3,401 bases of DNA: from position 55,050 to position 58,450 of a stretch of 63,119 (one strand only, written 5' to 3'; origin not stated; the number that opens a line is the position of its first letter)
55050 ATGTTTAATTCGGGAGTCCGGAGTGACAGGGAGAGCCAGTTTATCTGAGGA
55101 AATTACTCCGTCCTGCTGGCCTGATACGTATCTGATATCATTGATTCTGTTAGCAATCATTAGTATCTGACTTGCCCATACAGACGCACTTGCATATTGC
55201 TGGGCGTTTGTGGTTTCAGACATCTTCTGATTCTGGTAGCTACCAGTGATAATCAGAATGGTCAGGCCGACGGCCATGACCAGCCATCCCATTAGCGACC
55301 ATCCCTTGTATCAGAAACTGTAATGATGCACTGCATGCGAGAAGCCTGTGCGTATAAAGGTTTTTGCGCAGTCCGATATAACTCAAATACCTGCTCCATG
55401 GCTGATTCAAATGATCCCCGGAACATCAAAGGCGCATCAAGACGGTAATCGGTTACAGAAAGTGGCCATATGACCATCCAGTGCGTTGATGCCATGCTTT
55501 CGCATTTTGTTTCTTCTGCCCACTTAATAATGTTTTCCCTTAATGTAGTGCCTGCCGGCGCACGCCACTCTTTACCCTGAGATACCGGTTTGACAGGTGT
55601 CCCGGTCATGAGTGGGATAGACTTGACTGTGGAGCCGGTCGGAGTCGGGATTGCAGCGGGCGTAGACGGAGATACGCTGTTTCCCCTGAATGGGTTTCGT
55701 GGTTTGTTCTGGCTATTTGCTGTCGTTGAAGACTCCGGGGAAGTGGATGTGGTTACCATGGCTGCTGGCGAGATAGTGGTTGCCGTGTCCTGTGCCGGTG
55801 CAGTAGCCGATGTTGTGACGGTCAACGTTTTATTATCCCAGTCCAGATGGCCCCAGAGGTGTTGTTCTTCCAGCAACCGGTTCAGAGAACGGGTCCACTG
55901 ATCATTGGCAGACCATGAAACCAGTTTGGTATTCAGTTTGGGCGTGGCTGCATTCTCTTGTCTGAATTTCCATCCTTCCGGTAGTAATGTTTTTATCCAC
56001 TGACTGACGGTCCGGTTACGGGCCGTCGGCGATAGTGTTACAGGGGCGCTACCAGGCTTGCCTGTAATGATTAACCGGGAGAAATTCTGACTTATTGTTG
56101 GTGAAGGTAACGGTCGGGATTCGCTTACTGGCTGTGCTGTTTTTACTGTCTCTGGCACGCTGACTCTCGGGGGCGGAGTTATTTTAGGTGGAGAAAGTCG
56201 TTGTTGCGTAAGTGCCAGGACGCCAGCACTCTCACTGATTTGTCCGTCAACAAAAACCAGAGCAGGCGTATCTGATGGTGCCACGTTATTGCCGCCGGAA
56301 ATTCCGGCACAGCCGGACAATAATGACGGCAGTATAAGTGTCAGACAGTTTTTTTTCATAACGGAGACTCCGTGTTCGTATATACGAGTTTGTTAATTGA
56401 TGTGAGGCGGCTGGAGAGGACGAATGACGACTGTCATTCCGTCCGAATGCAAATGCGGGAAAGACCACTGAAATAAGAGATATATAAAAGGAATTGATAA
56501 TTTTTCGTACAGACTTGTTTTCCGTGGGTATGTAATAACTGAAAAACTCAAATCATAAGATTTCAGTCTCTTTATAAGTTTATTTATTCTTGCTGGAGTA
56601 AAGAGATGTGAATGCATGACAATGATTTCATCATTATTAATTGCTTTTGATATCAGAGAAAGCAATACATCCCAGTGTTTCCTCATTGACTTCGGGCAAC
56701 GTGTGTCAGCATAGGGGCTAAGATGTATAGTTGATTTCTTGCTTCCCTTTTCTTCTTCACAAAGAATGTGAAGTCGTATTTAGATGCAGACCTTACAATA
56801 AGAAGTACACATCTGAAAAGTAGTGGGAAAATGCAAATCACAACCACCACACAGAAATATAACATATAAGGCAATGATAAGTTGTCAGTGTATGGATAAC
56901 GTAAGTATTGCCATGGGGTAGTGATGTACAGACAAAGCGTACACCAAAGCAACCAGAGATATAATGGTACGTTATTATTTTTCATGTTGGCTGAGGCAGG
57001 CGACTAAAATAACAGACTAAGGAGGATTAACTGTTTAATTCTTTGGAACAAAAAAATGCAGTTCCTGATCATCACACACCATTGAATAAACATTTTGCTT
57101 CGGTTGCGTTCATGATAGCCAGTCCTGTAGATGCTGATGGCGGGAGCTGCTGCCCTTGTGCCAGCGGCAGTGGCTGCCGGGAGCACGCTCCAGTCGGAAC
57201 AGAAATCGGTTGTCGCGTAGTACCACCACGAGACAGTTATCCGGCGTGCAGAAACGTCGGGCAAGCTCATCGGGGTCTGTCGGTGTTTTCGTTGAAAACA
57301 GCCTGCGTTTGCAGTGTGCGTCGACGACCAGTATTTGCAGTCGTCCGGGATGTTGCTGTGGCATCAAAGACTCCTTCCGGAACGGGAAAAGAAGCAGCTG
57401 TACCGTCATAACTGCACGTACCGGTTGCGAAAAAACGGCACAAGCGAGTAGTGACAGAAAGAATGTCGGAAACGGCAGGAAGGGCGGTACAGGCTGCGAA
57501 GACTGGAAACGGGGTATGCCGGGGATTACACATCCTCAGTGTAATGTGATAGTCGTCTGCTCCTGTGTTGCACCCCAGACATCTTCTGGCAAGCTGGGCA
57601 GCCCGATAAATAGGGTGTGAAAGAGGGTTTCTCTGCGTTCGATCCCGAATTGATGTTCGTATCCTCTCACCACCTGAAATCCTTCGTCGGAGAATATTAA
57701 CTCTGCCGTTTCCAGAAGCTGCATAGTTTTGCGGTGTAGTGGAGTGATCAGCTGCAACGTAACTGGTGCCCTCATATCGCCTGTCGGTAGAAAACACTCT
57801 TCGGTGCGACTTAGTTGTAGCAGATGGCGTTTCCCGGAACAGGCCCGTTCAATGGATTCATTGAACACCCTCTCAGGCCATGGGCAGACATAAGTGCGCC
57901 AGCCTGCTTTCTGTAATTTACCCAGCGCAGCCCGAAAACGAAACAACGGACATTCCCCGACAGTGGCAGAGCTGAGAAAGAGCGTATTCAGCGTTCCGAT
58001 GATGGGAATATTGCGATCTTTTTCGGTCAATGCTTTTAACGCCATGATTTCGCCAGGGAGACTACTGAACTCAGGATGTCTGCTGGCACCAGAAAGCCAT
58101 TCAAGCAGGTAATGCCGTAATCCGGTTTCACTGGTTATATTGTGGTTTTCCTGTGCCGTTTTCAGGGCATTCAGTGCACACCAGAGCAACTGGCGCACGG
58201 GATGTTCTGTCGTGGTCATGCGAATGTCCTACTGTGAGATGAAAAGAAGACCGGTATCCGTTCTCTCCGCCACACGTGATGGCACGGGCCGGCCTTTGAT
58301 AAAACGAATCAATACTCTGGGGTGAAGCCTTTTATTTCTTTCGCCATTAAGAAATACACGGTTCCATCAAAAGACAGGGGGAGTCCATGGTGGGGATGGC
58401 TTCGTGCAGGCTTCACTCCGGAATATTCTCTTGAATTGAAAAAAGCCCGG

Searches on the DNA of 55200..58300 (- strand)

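Call 4: search_dna_similar(query=window:55200-58300:-, collection=plasmids, mode=near, max_rows=30, rows=spread)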
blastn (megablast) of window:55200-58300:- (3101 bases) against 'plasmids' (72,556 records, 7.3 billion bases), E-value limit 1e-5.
Records with a match: 1385; places in all: 1451; records where one place covers at least 80% of the query: 1305.
Best place of each record, by identity: >=99% 438; 95-99% 896; 90-95% 38; 80-90% 13.
By first word of the organism name: Escherichia 906; Salmonella 386; Shigella 45; Klebsiella 41; Citrobacter 4; Apirhabdus 1; uncultured 1; Enterobacter 1.
By predicted mobility (MOB-suite, as given by PLSDB): conjugative 1324; non-mobilizable 34; mobilizable 27.
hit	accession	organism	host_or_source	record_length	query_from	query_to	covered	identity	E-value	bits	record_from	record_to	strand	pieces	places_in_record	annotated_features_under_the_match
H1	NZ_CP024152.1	Escherichia coli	single cell,clinical patient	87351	1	3101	100%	99.8%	0e+0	5688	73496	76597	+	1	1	pilL: type IV pilus biogenesis lipoprotein PilL | hypothetical protein (x2) | PilI type IV pilus biogenesis protein | pilM: type IV pilus biogenesis protein PilM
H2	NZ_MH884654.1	Salmonella sp.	-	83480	1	3101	100%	99.8%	0e+0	5688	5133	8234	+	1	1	pilL: type IV pilus biogenesis lipoprotein PilL | hypothetical protein | PilI type IV pilus biogenesis protein | pilM: type IV pilus biogenesis protein PilM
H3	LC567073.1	Escherichia coli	Homo sapiens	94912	1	3101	100%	99.7%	0e+0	5683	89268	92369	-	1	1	traC: putative positive regulator | hypothetical protein | pilI: PilI type IV pilus biogenesis protein | pilM: PilM type IV pilus biogenesis protein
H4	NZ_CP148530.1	Escherichia coli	Cat,single cell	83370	2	3101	100%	99.6%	0e+0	5659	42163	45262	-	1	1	conjugal transfer protein TraC | hypothetical protein | PilI type IV pilus biogenesis protein | pilM: type IV pilus biogenesis protein PilM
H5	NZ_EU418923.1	Escherichia coli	Homo sapiens,urine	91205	1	3101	100%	99.4%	0e+0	5643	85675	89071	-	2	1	pilL: type IV pilus biogenesis lipoprotein PilL | conjugal transfer protein TraC | hypothetical protein | PilI type IV pilus biogenesis protein | pilM: type IV pilus biogenesis protein PilM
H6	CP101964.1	Escherichia coli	Microbe organism,goat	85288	1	3101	100%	99.2%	0e+0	5610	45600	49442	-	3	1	pilL: type IV pilus biogenesis lipoprotein PilL | conjugal transfer protein TraC | hypothetical protein | PilI type IV pilus biogenesis protein | pilM: type IV pilus biogenesis protein PilM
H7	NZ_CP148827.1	Salmonella enterica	-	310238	1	3101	100%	99.1%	0e+0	5605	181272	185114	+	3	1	pilL: type IV pilus biogenesis lipoprotein PilL | conjugal transfer protein TraC | hypothetical protein | PilI type IV pilus biogenesis protein | pilM: type IV pilus biogenesis protein PilM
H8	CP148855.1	Salmonella enterica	Dog,single cell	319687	1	3101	100%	99.1%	0e+0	5605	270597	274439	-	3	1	pilL: type IV pilus biogenesis lipoprotein PilL | conjugal transfer protein TraC | pili assembly chaperone | PilI type IV pilus biogenesis protein | pilM: type IV pilus biogenesis protein PilM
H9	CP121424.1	Salmonella enterica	feces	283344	1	3101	100%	99.0%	0e+0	5586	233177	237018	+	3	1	none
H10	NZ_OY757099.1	Escherichia coli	broiler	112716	1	3101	99%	99.1%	0e+0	5548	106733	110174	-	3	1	pilL: type IV pilus biogenesis lipoprotein PilL | conjugal transfer protein TraC | pili assembly chaperone | PilI type IV pilus biogenesis protein | pilM: type IV pilus biogenesis protein PilM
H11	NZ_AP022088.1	Escherichia coli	-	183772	1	3101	100%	97.7%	0e+0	5303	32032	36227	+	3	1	pilL: type IV pilus biogenesis lipoprotein PilL | conjugal transfer protein TraC | traD: protein TraD | PilI type IV pilus biogenesis protein | hypothetical protein | and 1 other names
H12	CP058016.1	Escherichia coli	culture,Pooled sheep faecal samples ...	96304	1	3101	100%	95.6%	0e+0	5100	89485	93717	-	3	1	pilL: type IV pilus biogenesis lipoprotein PilL | conjugal transfer protein TraC | hypothetical protein | pili assembly chaperone | PilI type IV pilus biogenesis protein | and 1 other names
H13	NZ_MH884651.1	Salmonella sp.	-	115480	1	3101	97%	98.0%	0e+0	5409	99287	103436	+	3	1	pilL: type IV pilus biogenesis lipoprotein PilL | conjugal transfer protein TraC | hypothetical protein (x2) | PilI type IV pilus biogenesis protein | pilM: type IV pilus biogenesis protein PilM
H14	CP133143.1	Escherichia coli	animal,tracheal wash (Canis lupus ...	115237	1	3101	97%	98.0%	0e+0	5409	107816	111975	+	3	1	pilL: type IV pilus biogenesis lipoprotein PilL | conjugal transfer protein TraC | pili assembly chaperone | hypothetical protein | pilJ | and 2 other names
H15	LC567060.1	Escherichia coli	-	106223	1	3101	97%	98.3%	0e+0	5423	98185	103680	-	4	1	insD: IS2 transposase InsD | traC: putative positive regulator | hypothetical protein (x2) | insA: IS2 OrfA protein | pilI: PilI type IV pilus biogenesis protein | and 1 other names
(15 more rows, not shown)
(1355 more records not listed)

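Call 7: get_annotated_region(hit=H1, flank=1500)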
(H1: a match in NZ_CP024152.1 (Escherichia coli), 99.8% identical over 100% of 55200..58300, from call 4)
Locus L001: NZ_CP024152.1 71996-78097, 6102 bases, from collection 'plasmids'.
description: Escherichia coli strain 14EC033 plasmid p14EC033e, complete sequence
organism: Escherichia coli (NCBI taxid 562)
taxonomy: Bacteria; Pseudomonadota; Gammaproteobacteria; Enterobacterales; Enterobacteriaceae; Escherichia; Escherichia coli
host: -; source: single cell,clinical patient; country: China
typing (MOB-suite, as given by PLSDB): conjugative; replicon IncI-gamma/K1; relaxase MOBP; mating-pair formation MPF_I
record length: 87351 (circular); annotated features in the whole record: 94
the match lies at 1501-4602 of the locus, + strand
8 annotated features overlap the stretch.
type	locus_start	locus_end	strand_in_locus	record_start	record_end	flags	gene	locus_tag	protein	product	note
CDS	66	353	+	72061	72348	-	-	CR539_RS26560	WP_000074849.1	conjugal transfer protein TraA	-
CDS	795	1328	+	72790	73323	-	-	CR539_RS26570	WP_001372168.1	transcription termination/antitermination NusG family protein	-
CDS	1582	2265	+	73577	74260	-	-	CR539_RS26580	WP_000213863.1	hypothetical protein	-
CDS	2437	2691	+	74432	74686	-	-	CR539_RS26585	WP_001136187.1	PilI type IV pilus biogenesis protein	-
CDS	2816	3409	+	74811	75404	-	-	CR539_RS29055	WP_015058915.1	hypothetical protein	-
CDS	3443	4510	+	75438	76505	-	pilL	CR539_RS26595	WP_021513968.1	type IV pilus biogenesis lipoprotein PilL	-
CDS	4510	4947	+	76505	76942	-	pilM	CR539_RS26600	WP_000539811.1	type IV pilus biogenesis protein PilM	-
CDS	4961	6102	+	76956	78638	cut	-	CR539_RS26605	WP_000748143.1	PilN family type IVB pilus formation outer membrane protein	GO:0009297 - pilus assembly [Evidence IEA]; GO:0009306 - protein secretion [Evidence IEA]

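Call 8: get_annotated_region(hit=H14, flank=1500)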
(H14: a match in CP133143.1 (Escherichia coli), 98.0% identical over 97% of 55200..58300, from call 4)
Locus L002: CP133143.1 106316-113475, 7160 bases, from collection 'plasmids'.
description: Escherichia coli strain ECOL-18-VL-LA-PA-Ryan-0036 plasmid unnamed2, complete sequence
organism: Escherichia coli (NCBI taxid 562)
taxonomy: Bacteria; Pseudomonadota; Gammaproteobacteria; Enterobacterales; Enterobacteriaceae; Escherichia; Escherichia coli
host: -; source: animal,tracheal wash (Canis lupus familiaris); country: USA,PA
typing (MOB-suite, as given by PLSDB): conjugative; replicon IncI-gamma/K1; relaxase MOBP; mating-pair formation MPF_I
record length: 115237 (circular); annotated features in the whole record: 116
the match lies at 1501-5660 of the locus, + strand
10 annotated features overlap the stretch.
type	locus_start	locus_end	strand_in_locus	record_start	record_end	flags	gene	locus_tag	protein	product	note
CDS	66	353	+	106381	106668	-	-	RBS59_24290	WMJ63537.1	conjugal transfer protein TraA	-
CDS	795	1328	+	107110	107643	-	-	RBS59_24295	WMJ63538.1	transcription termination/antitermination NusG family protein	-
CDS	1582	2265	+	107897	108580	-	-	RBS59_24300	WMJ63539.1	conjugal transfer protein TraC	-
CDS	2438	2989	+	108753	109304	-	-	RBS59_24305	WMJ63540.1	hypothetical protein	-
CDS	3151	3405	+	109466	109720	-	-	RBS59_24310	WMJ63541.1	PilI type IV pilus biogenesis protein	-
CDS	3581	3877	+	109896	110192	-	-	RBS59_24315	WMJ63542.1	pilJ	-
CDS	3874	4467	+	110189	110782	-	-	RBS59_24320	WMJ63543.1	pili assembly chaperone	-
CDS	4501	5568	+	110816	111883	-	pilL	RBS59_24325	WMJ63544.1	type IV pilus biogenesis lipoprotein PilL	-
CDS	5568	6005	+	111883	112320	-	pilM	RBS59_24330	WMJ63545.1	type IV pilus biogenesis protein PilM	-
CDS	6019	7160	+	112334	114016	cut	-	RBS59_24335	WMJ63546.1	PilN family type IVB pilus formation outer membrane protein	-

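Call 9: get_annotated_region(hit=H11, flank=1500)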
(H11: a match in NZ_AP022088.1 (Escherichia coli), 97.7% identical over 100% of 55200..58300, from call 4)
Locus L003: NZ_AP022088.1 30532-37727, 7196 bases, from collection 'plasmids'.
description: Escherichia coli strain WP4-S18-ESBL-07 plasmid pWP4-S18-ESBL-07_1, complete sequence
organism: Escherichia coli (NCBI taxid 562)
taxonomy: Bacteria; Pseudomonadota; Gammaproteobacteria; Enterobacterales; Enterobacteriaceae; Escherichia; Escherichia coli
host: -; source: -; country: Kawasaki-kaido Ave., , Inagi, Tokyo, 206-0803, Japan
typing (MOB-suite, as given by PLSDB): conjugative; replicon IncFIB,IncI-gamma/K1; relaxase MOBP; mating-pair formation MPF_I
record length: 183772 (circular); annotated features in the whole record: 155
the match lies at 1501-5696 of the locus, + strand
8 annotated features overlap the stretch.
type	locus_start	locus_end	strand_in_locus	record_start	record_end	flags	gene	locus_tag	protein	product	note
CDS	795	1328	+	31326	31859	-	-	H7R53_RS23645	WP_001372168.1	transcription termination/antitermination NusG family protein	GO:0006355 - regulation of DNA-templated transcription [Evidence IEA]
CDS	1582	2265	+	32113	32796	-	-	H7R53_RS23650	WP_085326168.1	conjugal transfer protein TraC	-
CDS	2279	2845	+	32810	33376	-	traD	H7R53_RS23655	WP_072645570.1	protein TraD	-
CDS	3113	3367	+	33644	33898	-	-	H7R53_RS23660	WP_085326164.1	PilI type IV pilus biogenesis protein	-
CDS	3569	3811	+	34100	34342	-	-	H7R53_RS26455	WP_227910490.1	hypothetical protein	-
CDS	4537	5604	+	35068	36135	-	pilL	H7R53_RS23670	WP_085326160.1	type IV pilus biogenesis lipoprotein PilL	-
CDS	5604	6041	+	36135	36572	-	pilM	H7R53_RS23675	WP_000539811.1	type IV pilus biogenesis protein PilM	-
CDS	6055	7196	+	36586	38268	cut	-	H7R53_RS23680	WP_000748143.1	PilN family type IVB pilus formation outer membrane protein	GO:0009297 - pilus assembly [Evidence IEA]; GO:0009306 - protein secretion [Evidence IEA]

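Call 13: search_dna_similar(query=window:56720-56780:-, collection=plasmids, mode=near, max_rows=25)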
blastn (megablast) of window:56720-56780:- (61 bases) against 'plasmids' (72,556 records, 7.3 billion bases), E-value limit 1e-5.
Records with a match: 937; places in all: 945; records where one place covers at least 80% of the query: 937.
Best place of each record, by identity: >=99% 2; 95-99% 920; 90-95% 15.
By first word of the organism name: Escherichia 615; Salmonella 261; Shigella 35; Klebsiella 21; Citrobacter 3; Enterobacter 1; Apirhabdus 1.
By predicted mobility (MOB-suite, as given by PLSDB): conjugative 915; non-mobilizable 19; mobilizable 3.
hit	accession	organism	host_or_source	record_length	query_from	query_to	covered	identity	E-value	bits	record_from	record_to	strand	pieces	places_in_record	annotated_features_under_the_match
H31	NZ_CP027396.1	Escherichia coli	Homo sapiens,stool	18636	1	61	100%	100.0%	1e-23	113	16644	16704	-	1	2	none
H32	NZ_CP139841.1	Escherichia coli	Homo sapiens,cell culture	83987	1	61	100%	100.0%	1e-23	113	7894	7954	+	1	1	none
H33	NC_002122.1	Shigella sonnei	-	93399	1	61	100%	98.4%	7e-22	108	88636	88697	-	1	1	hypothetical protein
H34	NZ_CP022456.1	Shigella sonnei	Homo sapiens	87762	1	61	100%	98.4%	7e-22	108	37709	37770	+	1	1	none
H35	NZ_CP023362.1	Escherichia coli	canine,whole organism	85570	1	61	100%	98.4%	7e-22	108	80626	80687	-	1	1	hypothetical protein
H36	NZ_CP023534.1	Escherichia coli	Homo sapiens,human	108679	1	61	100%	98.4%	7e-22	108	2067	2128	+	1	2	none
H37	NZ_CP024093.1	Escherichia coli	Homo sapiens,urine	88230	1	61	100%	98.4%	7e-22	108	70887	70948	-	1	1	none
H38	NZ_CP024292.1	Escherichia coli O178:H19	Homo sapiens,stool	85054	1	61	100%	98.4%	7e-22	108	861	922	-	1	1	hypothetical protein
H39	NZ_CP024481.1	Escherichia coli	Homo sapiens,stool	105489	1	61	100%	98.4%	7e-22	108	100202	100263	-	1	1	hypothetical protein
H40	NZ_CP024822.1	Escherichia coli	Homo sapiens,Peritoneal fluid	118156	1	61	100%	98.4%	7e-22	108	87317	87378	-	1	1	hypothetical protein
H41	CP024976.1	Escherichia coli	cell culture,the intestine membrane of ...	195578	1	61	100%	98.4%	7e-22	108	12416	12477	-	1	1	hypothetical protein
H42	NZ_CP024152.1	Escherichia coli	single cell,clinical patient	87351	1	61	100%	98.4%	7e-22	108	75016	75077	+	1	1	hypothetical protein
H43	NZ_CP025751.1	Escherichia coli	cell culture,intestine membrane of a ...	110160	1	61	100%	98.4%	7e-22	108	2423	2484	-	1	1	hypothetical protein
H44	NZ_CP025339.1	Salmonella enterica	Sus scrofa domesticus,sick pig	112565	1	61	100%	98.4%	7e-22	108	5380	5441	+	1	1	hypothetical protein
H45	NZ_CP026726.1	Escherichia coli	Homo sapiens,Purified Isolate,feces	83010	1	61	100%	98.4%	7e-22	108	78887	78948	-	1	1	hypothetical protein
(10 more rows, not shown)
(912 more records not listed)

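Call 14: search_dna_similar(query=window:56720-56780:-, collection=ecoli_genomes, mode=near, max_rows=25)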
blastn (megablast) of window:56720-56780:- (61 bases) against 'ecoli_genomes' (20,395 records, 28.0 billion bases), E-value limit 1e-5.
Records with a match: 500; places in all: 506; records where one place covers at least 80% of the query: 499.
Genomes with a match: 493 of 5426; with a place that covers at least 80% of the query: 492. Places per genome that has any: lowest 1, median 1, highest 3. On chromosomes: 3 places; on plasmids: 503.
Best place of each record, by identity: >=99% 3; 95-99% 488; 90-95% 9.
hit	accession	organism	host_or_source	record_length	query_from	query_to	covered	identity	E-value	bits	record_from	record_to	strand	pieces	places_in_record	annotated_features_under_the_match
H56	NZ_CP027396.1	Escherichia coli O104:H4 strain FDAARGOS_349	Homo sapiens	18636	1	61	100%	100.0%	5e-23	113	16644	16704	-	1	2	pili assembly chaperone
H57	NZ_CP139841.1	Escherichia coli strain Nord58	Homo sapiens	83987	1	61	100%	100.0%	5e-23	113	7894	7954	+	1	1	pili assembly chaperone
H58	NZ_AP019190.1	Escherichia coli strain M217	Homo sapiens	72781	1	61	100%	98.4%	2e-21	108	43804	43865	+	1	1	hypothetical protein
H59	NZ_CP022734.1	Escherichia coli strain SA186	Homo sapiens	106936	1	61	100%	98.4%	2e-21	108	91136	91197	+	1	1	hypothetical protein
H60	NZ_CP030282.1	Escherichia coli strain E308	Broiler chicken farm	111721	1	61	100%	98.4%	2e-21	108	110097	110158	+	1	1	pili assembly chaperone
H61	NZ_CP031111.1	Escherichia coli strain AMSCJX02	Giant panda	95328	1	61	100%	98.4%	2e-21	108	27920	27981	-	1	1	hypothetical protein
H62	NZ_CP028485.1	Escherichia coli strain E41-1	Homo sapiens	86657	1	61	100%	98.4%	2e-21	108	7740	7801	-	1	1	hypothetical protein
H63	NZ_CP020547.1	Escherichia coli strain ZJ3920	Homo sapiens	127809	1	61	100%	98.4%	2e-21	108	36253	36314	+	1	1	hypothetical protein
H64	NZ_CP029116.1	Escherichia coli strain AR435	missing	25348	1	61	100%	98.4%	2e-21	108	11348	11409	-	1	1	hypothetical protein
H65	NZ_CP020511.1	Escherichia coli strain 165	Homo sapiens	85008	1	61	100%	98.4%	2e-21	108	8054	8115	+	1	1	hypothetical protein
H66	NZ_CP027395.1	Escherichia coli O104:H4 strain FDAARGOS_349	Homo sapiens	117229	1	61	100%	98.4%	2e-21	108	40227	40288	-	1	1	hypothetical protein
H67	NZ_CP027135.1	Escherichia coli strain AR_0369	missing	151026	1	61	100%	98.4%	2e-21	108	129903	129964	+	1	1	hypothetical protein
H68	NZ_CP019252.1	Escherichia coli strain 13KWH46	Homo sapiens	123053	1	61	100%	98.4%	2e-21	108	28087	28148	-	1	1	hypothetical protein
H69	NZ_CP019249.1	Escherichia coli strain Combat13F7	Homo sapiens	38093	1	61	100%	98.4%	2e-21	108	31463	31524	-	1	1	hypothetical protein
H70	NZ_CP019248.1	Escherichia coli strain Combat13F7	Homo sapiens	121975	1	61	100%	98.4%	2e-21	108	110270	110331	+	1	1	hypothetical protein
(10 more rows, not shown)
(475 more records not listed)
